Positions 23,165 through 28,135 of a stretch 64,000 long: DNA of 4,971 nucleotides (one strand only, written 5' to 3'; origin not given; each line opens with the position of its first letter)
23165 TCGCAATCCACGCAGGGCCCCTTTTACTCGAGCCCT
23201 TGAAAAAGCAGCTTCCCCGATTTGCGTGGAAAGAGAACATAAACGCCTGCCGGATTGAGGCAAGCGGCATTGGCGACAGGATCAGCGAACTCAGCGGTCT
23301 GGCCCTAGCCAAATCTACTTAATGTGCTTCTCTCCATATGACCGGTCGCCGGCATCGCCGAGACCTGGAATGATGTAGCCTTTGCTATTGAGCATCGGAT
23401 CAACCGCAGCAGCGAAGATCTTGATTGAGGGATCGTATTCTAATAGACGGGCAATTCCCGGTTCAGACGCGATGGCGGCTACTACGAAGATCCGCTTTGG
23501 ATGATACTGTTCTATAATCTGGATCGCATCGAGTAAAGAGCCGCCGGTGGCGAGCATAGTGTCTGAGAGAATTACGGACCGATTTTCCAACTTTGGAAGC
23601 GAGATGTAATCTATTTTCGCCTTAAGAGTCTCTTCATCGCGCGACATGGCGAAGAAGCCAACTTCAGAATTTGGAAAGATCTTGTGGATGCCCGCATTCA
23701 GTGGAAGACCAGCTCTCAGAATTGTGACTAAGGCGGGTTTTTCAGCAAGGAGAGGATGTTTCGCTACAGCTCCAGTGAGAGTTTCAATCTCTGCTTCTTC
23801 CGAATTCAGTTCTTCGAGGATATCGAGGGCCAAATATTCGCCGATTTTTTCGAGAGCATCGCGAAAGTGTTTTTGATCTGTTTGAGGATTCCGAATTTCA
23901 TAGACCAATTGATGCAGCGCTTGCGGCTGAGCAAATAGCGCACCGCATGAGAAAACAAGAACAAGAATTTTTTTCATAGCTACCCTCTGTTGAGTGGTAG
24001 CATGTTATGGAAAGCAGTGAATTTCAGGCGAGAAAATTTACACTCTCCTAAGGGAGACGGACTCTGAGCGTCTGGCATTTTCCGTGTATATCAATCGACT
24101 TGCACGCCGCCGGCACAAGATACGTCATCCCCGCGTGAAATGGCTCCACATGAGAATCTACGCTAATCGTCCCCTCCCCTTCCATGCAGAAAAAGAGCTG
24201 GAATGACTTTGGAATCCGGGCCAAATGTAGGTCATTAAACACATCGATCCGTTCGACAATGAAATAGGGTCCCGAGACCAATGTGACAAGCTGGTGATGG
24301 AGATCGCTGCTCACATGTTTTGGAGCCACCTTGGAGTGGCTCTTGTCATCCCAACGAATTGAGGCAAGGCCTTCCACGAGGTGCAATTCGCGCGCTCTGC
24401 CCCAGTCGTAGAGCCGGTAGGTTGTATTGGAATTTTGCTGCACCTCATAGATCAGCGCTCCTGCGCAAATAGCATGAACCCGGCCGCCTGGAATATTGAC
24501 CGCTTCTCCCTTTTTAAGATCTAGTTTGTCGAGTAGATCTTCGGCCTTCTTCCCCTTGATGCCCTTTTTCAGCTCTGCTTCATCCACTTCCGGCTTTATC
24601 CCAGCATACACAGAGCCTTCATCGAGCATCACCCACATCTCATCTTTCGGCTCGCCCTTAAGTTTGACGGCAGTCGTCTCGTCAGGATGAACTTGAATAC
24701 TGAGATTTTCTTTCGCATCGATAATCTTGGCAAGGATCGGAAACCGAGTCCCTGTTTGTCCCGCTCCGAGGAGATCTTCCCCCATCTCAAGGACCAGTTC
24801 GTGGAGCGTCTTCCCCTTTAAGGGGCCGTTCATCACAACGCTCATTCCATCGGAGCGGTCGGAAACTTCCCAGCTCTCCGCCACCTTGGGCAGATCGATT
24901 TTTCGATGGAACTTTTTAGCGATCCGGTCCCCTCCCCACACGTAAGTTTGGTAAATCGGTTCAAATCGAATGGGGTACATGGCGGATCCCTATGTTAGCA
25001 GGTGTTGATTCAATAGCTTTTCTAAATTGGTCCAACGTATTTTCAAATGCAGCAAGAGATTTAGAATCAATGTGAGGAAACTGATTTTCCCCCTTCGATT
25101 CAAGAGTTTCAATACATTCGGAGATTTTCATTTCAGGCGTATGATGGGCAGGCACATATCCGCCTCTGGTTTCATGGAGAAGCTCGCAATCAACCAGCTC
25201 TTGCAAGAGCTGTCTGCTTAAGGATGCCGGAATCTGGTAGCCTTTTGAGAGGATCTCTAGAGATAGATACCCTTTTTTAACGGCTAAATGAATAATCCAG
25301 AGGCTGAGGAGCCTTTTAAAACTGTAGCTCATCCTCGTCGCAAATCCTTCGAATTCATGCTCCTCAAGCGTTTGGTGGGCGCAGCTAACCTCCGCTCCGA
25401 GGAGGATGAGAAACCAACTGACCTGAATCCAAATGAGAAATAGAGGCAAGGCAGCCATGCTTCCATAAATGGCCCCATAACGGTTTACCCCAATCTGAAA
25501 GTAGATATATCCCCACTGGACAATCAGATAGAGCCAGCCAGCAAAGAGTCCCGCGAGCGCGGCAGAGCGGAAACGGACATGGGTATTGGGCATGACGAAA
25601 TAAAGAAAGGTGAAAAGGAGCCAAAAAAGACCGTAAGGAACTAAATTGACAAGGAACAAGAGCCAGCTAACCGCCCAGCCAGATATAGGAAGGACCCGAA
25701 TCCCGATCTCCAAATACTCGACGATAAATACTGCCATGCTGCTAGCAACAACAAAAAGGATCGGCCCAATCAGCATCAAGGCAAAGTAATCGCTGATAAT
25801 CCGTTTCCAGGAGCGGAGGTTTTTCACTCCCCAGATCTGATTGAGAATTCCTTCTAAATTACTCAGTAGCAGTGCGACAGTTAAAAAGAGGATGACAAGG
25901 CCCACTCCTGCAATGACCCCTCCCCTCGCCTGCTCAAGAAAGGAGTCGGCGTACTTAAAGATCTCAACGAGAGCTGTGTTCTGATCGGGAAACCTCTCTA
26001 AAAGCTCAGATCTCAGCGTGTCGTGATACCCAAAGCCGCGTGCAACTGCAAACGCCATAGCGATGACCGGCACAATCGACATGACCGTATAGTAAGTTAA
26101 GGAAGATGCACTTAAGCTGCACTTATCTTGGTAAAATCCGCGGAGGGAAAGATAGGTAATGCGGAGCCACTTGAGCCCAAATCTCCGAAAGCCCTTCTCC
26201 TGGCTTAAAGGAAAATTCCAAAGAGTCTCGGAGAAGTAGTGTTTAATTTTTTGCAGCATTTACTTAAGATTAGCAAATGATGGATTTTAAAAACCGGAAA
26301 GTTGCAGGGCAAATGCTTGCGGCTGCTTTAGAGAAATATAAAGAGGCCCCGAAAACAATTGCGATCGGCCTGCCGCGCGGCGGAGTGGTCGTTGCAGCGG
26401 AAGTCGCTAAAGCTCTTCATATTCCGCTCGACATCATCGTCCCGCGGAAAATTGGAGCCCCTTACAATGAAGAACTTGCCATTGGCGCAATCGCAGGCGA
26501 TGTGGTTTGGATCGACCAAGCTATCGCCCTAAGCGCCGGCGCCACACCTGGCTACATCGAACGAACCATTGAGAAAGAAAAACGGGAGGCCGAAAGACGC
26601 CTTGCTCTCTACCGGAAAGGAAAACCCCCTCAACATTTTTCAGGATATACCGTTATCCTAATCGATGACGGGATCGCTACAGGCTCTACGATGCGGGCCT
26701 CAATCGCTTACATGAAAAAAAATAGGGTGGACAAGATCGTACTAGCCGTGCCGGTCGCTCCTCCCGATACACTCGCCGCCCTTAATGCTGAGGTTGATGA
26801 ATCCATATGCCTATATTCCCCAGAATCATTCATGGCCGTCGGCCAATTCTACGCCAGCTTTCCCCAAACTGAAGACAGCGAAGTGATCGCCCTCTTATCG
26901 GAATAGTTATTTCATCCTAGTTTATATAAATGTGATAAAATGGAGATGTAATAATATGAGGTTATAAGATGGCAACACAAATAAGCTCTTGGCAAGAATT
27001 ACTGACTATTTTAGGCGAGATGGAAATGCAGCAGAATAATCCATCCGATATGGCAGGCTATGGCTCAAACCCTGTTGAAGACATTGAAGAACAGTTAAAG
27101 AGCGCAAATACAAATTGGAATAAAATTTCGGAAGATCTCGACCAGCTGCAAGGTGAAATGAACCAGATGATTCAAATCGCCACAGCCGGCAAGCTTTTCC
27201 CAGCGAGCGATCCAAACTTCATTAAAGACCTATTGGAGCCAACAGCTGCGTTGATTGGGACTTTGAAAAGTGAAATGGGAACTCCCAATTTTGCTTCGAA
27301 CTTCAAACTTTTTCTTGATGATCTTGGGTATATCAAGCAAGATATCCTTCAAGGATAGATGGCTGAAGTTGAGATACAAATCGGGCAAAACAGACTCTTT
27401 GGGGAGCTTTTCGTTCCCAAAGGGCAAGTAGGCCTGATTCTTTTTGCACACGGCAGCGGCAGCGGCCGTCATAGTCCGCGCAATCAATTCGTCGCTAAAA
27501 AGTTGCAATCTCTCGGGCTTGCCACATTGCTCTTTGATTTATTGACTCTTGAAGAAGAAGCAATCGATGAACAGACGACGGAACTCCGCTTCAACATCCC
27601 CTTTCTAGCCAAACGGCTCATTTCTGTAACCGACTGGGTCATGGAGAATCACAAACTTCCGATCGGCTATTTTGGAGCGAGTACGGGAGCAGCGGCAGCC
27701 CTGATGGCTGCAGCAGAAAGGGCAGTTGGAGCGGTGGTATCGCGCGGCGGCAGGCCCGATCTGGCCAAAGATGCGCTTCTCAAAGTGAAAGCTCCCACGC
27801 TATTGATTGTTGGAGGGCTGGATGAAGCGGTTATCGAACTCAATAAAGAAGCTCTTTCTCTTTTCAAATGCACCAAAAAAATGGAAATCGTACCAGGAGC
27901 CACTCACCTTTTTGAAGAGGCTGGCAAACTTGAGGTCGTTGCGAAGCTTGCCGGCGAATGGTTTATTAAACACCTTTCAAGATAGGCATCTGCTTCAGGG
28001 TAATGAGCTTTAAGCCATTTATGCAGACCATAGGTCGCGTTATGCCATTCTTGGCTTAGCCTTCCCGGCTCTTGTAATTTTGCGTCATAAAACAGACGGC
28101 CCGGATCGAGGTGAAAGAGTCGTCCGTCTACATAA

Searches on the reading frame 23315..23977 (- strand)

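Call 35: search_protein_families(library=pfam, proteins=[window:23315-23977:-], max_evalue=0.001)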
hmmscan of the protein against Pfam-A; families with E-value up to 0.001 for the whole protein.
window:23315-23977:- (220 aa): 2 families
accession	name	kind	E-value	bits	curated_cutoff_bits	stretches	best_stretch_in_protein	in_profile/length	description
PF14681.12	UPRTase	-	4.2e-52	177.1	27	1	19-215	5-205/206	Uracil phosphoribosyltransferase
PF00156.33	Pribosyltran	-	4.7e-10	39.4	26.3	1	58-170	9-125/158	Phosphoribosyl transferase domain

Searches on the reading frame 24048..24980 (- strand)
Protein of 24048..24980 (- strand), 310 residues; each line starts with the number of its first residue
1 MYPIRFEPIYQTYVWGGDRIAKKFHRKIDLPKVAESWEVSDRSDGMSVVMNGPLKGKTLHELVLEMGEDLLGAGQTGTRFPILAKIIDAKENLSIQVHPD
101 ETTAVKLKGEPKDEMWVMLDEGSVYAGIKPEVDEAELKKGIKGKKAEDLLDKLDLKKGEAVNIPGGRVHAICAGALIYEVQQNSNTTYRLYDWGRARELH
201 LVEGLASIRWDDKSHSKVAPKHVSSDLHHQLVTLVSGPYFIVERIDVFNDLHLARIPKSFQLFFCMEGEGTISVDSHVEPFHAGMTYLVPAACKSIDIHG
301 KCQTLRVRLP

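Call 35: search_protein_families(library=pfam, proteins=[window:24048-24980:-], max_evalue=0.001)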
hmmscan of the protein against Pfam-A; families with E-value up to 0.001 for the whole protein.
window:24048-24980:- (310 aa): 3 families
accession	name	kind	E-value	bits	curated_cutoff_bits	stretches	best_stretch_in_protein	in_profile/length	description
PF20511.4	PMI_typeI_cat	-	3.9e-15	56.6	22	1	5-108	3-111/143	Phosphomannose isomerase type I, catalytic domain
PF21621.3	MPI_cupin_dom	-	9.5e-11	42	27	1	233-307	4-77/79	Mannose-6-phosphate isomerase, cupin domain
PF07883.17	Cupin_2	-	3e-06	27.3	27.2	0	258-291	18-50/70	Cupin domain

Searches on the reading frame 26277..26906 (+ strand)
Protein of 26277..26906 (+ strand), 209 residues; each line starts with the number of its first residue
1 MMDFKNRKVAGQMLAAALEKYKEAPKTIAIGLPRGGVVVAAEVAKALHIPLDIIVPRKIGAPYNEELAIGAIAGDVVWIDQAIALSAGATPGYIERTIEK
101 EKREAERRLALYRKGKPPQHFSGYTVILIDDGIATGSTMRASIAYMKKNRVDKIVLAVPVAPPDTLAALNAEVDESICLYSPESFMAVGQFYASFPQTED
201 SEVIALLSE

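Call 35: search_protein_families(library=pfam, proteins=[window:26277-26906:+], max_evalue=0.001)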
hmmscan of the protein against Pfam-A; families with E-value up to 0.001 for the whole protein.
window:26277-26906:+ (209 aa): 2 families
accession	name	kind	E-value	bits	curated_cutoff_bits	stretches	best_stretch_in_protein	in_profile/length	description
PF00156.33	Pribosyltran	-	6.5e-14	52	26.3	1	18-177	23-141/158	Phosphoribosyl transferase domain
PF14681.12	UPRTase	-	0.00042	20.3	27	1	116-173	113-172/206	Uracil phosphoribosyltransferase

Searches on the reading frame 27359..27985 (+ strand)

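Call 35: search_protein_families(library=pfam, proteins=[window:27359-27985:+], max_evalue=0.001)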
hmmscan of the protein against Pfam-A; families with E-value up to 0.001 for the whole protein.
window:27359-27985:+ (208 aa): 2 families
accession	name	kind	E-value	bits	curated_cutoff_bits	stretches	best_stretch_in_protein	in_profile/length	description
PF20408.4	Abhydrolase_11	-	7.3e-08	32.8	27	1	26-187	4-169/193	Alpha/beta hydrolase domain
PF01738.24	DLH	-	0.00011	22.3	21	1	98-189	95-192/217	Dienelactone hydrolase family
